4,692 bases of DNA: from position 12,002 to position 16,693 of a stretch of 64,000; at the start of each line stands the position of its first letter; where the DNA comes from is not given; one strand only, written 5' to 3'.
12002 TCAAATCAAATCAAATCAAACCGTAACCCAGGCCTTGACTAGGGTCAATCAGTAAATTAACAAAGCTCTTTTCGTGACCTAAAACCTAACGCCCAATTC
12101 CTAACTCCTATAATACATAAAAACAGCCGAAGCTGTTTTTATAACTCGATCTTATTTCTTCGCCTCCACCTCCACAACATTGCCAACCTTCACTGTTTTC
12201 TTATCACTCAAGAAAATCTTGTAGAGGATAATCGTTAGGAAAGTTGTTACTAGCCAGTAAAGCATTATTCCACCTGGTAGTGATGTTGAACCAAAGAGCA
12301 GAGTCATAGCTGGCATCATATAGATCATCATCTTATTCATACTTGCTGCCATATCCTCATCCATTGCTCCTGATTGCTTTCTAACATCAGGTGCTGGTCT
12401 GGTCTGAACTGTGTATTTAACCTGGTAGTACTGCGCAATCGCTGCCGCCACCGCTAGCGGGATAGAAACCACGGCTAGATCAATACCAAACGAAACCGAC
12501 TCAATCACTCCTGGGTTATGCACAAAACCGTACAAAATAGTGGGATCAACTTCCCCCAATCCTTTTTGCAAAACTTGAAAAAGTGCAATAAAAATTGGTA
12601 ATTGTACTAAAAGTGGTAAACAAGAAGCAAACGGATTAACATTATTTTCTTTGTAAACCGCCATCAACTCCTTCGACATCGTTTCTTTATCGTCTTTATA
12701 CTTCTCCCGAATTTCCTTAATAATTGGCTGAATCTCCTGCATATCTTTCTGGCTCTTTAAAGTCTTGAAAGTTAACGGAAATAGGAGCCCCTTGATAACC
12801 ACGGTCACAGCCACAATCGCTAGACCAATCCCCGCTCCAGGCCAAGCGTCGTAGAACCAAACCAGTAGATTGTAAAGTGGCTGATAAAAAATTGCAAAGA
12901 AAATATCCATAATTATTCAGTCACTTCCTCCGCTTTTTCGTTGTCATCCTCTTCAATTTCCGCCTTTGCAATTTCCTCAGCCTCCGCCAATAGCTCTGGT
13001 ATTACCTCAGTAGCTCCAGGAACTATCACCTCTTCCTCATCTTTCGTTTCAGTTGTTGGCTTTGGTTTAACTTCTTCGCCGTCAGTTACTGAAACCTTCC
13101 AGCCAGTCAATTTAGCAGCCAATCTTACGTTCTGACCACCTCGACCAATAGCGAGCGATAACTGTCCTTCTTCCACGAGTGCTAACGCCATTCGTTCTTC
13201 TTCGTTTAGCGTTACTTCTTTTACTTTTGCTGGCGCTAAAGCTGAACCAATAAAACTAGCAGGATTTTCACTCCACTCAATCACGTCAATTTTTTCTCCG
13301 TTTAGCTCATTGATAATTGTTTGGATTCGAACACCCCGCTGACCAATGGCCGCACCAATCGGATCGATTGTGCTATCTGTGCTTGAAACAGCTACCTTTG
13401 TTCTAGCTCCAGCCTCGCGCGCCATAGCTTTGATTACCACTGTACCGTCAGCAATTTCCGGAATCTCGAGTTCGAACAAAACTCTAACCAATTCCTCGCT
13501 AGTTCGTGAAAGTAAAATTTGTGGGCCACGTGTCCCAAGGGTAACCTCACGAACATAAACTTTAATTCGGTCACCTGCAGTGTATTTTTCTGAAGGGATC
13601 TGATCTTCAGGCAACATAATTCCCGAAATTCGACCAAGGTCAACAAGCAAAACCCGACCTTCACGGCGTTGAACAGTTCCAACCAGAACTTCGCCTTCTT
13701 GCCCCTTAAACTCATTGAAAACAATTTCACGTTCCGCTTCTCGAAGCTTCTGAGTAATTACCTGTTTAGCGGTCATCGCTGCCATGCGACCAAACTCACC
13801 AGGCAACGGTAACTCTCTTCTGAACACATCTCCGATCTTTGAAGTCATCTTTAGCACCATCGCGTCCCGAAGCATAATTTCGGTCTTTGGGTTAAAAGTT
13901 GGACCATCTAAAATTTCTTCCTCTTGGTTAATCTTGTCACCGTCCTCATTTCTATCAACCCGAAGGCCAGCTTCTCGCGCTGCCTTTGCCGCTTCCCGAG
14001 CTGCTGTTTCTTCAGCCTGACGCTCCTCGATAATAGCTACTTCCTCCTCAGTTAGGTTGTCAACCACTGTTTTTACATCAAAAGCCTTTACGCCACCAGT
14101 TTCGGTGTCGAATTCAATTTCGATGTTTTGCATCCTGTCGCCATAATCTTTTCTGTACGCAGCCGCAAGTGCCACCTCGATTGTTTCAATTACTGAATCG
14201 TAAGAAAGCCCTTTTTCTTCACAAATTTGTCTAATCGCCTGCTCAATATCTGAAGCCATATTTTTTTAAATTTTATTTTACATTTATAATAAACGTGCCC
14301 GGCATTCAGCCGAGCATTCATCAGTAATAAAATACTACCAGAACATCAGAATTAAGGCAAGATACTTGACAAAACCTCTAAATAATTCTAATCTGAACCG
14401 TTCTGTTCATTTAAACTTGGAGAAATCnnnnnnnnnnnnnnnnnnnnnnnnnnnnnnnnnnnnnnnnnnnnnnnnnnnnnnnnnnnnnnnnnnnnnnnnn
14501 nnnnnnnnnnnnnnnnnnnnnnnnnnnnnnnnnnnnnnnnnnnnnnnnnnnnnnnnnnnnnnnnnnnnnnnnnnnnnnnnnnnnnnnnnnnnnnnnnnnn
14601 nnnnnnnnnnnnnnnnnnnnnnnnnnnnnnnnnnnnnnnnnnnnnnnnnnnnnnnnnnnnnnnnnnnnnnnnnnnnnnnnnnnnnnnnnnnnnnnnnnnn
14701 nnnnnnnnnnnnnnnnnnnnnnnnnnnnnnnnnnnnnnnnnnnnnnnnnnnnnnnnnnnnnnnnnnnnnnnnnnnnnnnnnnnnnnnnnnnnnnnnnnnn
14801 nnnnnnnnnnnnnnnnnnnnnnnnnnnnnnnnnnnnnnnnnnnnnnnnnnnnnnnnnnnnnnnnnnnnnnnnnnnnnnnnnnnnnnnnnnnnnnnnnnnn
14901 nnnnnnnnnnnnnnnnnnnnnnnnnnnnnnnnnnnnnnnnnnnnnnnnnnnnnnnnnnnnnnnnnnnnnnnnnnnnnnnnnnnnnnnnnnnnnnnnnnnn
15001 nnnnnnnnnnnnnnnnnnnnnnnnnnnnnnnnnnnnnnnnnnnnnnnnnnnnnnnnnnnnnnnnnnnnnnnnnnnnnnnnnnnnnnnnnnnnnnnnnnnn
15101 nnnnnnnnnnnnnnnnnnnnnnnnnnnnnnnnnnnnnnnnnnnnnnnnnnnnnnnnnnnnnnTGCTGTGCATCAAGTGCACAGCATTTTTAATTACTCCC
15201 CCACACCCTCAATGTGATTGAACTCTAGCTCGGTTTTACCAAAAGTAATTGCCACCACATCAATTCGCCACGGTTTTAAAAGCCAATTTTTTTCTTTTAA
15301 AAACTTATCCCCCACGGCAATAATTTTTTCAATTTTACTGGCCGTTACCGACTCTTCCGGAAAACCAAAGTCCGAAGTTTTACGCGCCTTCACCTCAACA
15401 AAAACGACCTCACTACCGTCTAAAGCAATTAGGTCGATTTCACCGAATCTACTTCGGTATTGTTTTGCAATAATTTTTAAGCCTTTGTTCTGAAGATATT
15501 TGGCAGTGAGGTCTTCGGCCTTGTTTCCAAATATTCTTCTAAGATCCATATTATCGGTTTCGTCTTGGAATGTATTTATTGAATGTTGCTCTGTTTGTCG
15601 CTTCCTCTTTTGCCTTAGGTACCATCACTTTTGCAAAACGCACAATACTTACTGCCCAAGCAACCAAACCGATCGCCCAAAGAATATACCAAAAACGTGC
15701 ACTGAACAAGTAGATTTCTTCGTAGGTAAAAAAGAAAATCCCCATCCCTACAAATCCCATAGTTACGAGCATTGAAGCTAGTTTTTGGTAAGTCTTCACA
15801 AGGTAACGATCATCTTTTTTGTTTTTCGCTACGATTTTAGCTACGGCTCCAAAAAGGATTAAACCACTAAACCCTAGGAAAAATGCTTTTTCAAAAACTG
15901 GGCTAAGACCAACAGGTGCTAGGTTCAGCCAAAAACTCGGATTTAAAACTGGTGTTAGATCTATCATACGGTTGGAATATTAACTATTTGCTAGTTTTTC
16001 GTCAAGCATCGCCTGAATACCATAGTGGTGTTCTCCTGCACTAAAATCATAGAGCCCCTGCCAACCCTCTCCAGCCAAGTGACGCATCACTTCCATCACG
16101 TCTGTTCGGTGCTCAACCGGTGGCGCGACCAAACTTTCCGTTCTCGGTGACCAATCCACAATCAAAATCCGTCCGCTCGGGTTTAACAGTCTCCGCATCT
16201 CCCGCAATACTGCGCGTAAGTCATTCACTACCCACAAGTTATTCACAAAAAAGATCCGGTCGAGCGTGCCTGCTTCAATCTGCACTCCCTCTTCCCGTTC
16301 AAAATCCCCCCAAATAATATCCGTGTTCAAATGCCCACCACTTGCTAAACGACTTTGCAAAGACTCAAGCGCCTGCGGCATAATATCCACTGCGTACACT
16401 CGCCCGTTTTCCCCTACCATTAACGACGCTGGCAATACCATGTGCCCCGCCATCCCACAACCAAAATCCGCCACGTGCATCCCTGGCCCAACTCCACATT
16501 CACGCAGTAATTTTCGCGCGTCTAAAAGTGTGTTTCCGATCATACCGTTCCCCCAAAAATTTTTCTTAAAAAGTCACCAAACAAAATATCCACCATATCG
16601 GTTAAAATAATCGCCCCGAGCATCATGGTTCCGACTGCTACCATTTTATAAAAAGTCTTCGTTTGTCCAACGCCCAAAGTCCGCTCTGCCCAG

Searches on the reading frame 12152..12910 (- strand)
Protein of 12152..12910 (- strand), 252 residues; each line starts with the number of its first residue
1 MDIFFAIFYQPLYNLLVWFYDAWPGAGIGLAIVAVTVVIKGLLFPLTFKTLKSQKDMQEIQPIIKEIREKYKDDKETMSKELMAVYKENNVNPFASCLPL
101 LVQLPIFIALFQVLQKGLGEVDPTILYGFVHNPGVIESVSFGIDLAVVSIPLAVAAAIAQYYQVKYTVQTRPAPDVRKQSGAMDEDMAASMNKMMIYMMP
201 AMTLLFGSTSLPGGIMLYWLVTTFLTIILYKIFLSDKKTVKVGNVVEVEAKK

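Call 11: search_protein_families(library=pfam, proteins=[window:12152-12910:-])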
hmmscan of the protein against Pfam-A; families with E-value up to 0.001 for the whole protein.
window:12152-12910:- (252 aa): 1 family
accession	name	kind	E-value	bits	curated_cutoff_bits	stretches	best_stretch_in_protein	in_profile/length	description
PF02096.25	60KD_IMP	-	3e-49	167.5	35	1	29-228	2-156/163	60Kd inner membrane protein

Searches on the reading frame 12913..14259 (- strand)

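Call 11: search_protein_families(library=pfam, proteins=[window:12913-14259:-])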
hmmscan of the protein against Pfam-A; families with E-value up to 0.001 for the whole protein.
window:12913-14259:- (448 aa): 4 families
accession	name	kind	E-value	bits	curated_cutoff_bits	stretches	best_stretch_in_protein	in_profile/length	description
PF08529.16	NusA_N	-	6.7e-33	113.9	23.8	2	5-84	2-79/119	NusA N-terminal domain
PF13184.12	KH_5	-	4.1e-29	101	27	1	283-350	1-68/69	NusA-like KH domain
PF00575.29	S1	-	0.00021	22.1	22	1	187-247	3-70/74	S1 RNA binding domain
PF00013.35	KH_1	-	0.00083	19.5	21.5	0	362-415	6-52/66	KH domain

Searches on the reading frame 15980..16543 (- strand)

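Call 11: search_protein_families(library=pfam, proteins=[window:15980-16543:-])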
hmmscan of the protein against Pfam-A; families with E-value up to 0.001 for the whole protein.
window:15980-16543:- (187 aa): 7 families
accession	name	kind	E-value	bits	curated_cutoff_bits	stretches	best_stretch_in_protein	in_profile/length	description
PF13847.12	Methyltransf_31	-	9.8e-13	48.5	27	1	20-135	3-114/145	Methyltransferase domain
PF13649.12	Methyltransf_25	-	2.1e-12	48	27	1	24-124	1-97/97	Methyltransferase domain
PF08241.18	Methyltransf_11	-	6.7e-12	46.3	21.2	1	26-128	2-95/95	Methyltransferase domain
PF01209.24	Ubie_methyltran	-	9.2e-10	38.7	20.1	1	14-143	41-166/233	ubiE/COQ5 methyltransferase family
PF08242.18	Methyltransf_12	-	4.5e-08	34.2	30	1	26-126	2-98/98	Methyltransferase domain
PF13489.12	Methyltransf_23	-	6.7e-05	23.1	27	1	20-142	22-124/164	Methyltransferase domain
PF05175.20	MTS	-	0.00072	19.7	23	0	21-129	32-139/170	Methyltransferase small domain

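Call 60: search_protein_families(library=ncbifam, proteins=[window:15980-16543:-], max_evalue=0.00001)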
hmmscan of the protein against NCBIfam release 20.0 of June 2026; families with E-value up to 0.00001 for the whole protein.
window:15980-16543:- (187 aa): 15 families
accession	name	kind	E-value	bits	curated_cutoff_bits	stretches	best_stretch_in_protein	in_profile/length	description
NF041536.1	ArsM_DUF2284_UU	exception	2.7e-11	42.5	575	1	20-130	76-182/459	arsenite methyltransferase/DUF2284 domain selenoprotein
NF008823.0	PRK11873.1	subfamily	3.1e-11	43.3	263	1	19-131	76-184/272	arsenite methyltransferase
NF045667.1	MTase_DVU1556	equivalog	5.3e-10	39.1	155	1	10-138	12-129/213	DVU_1556 family methyltransferase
NF047649.1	MTase_UXPK_star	exception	7.5e-10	38.3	460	1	18-131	75-184/283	methyltransferase/UXPK-star double selenoprotein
NF041537.1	ArsM_AhpD_UU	exception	2.1e-09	36.7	510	1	18-130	74-182/345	arsenite methyltransferase/AhpD domain selenoprotein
NF001240.0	PRK00216.1-1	equivalog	5.3e-09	35.5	378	1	14-136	57-176/251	bifunctional demethylmenaquinone methyltransferase/2-methoxy-6-polyprenyl-1,4-benzoquinol methylase UbiE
NF052510.1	methyltran_MpqE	exception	8.3e-08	31.9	335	1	18-135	44-158/234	methyl-plastoquinone biosynthesis methyltransferase MpqE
TIGR02469.1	CbiT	equivalog_domain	1.1e-07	32.2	78.3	1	13-128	12-120/124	precorrin-6Y C5,15-methyltransferase (decarboxylating) subunit CbiT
NF043040.1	corrin_prot_MT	hypoth_equivalog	1.1e-07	31.5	180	1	18-130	39-149/216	corrinoid protein-associated methyltransferase CpaM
NF001243.0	PRK00216.1-4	equivalog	1.4e-07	31.1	235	1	11-132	38-155/237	demethylmenaquinone methyltransferase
NF001244.0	PRK00216.1-5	equivalog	2e-07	30.5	216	1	11-140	39-165/236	bifunctional demethylmenaquinone methyltransferase/2-methoxy-6-polyprenyl-1,4-benzoquinol methylase UbiE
TIGR04364.1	methyltran_FxLD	equivalog_domain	2.6e-07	30.1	320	1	11-107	73-164/394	methyltransferase, FxLD system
TIGR02752.1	MenG_heptapren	equivalog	1.3e-06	28.1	419.85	1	12-132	37-153/231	demethylmenaquinone methyltransferase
TIGR01934.1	MenG_MenH_UbiE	subfamily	2e-06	27.3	158.35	1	11-140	30-153/223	ubiquinone/menaquinone biosynthesis methyltransferase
NF001556.0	PRK00377.1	equivalog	2.8e-06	27.3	238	1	20-73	40-92/198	cobalt-precorrin-6Y C(15)-methyltransferase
